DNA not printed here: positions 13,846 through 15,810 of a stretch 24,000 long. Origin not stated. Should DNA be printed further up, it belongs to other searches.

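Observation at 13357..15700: Self-contained OLD-family nuclease plus domainless 204-aa partner: candidate two-gene defence cassette with a non-canonical partner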

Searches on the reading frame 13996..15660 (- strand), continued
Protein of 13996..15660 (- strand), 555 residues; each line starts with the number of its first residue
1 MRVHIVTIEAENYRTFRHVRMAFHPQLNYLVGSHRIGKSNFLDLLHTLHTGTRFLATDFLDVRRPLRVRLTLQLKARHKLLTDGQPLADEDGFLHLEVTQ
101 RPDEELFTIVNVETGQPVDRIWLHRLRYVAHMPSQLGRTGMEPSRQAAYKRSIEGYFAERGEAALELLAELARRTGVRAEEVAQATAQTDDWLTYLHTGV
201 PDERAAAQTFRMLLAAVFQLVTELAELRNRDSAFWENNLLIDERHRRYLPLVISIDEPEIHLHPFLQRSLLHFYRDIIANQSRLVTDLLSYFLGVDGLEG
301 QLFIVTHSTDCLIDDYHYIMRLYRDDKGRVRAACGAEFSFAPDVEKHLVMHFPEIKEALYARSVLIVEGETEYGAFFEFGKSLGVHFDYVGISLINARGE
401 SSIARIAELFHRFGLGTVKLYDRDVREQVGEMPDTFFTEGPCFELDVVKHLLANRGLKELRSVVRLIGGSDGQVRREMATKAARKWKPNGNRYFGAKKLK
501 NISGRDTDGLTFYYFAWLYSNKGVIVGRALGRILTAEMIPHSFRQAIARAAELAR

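Call 68: fold_search(model_id=the predicted structure, library=pdb)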
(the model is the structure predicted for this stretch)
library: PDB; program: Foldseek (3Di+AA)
matches with E <= 10: 495; with E <= 0.001: 210
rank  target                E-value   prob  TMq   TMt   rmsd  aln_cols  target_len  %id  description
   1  6p74                  4.7e-15  1.00  0.37  0.40  15.6       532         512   15  OLD nuclease from Thermus Scotoductus (released 2020-01-29)
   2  8u7i_A                3.5e-14  1.00  0.41  0.38  16.9       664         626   13  Structure of the phage immune evasion protein Gad1 bound to the Gabija GajAB complex (released 2023-11-22)
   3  8sm3_A                4.4e-14  1.00  0.43  0.43  16.6       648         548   13  Structure of Bacillus cereus VD045 Gabija GajA-GajB Complex (released 2023-11-22)
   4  8x5i_B                8.1e-14  1.00  0.40  0.40  14.8       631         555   14  Structure of ATP/Mg2+ bound Gabija GajA (released 2024-02-28)
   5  8x5i_D                4.7e-13  1.00  0.41  0.41  16.7       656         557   12  Structure of ATP/Mg2+ bound Gabija GajA (released 2024-02-28)
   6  9lpa_B                2.4e-12  1.00  0.38  0.30  12.7       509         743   15  The cryo-EM structure of retron Eco8 in an active state (released 2025-11-19)
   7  9lp9_B                5.1e-12  1.00  0.35  0.28  17.9       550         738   16  The cryo-EM structure of retron Eco8 in a standby state (released 2025-11-19)
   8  8j4t_A                9.1e-12  1.00  0.41  0.47  12.2       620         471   13  GajA-GajB complex (released 2024-02-21)
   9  8x5i_C                1.2e-11  1.00  0.36  0.40  11.2       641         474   12  Structure of ATP/Mg2+ bound Gabija GajA (released 2024-02-28)
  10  9p4j_A                1.7e-11  1.00  0.38  0.30  13.6       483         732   16  The structure of Retron Eco8 in Apo state (released 2025-11-12)
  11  9x94_J                3.9e-11  1.00  0.36  0.29  13.1       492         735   15  Apo Retron-Eco8 complex (released 2026-03-18)
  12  9x94_F                5.9e-11  1.00  0.36  0.29  12.9       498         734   15  Apo Retron-Eco8 complex (released 2026-03-18)
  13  8tjy_A                6.2e-11  1.00  0.38  0.43  12.4       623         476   12  Structure of Gabija AB complex (released 2024-04-24)
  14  9x9b_B                6.8e-11  1.00  0.38  0.30  12.9       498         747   16  Retron-Eco8 complex with ATP-Mg2+ (released 2026-03-04)
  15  8x5i_A                8.9e-11  1.00  0.36  0.41  11.2       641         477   13  Structure of ATP/Mg2+ bound Gabija GajA (released 2024-02-28)
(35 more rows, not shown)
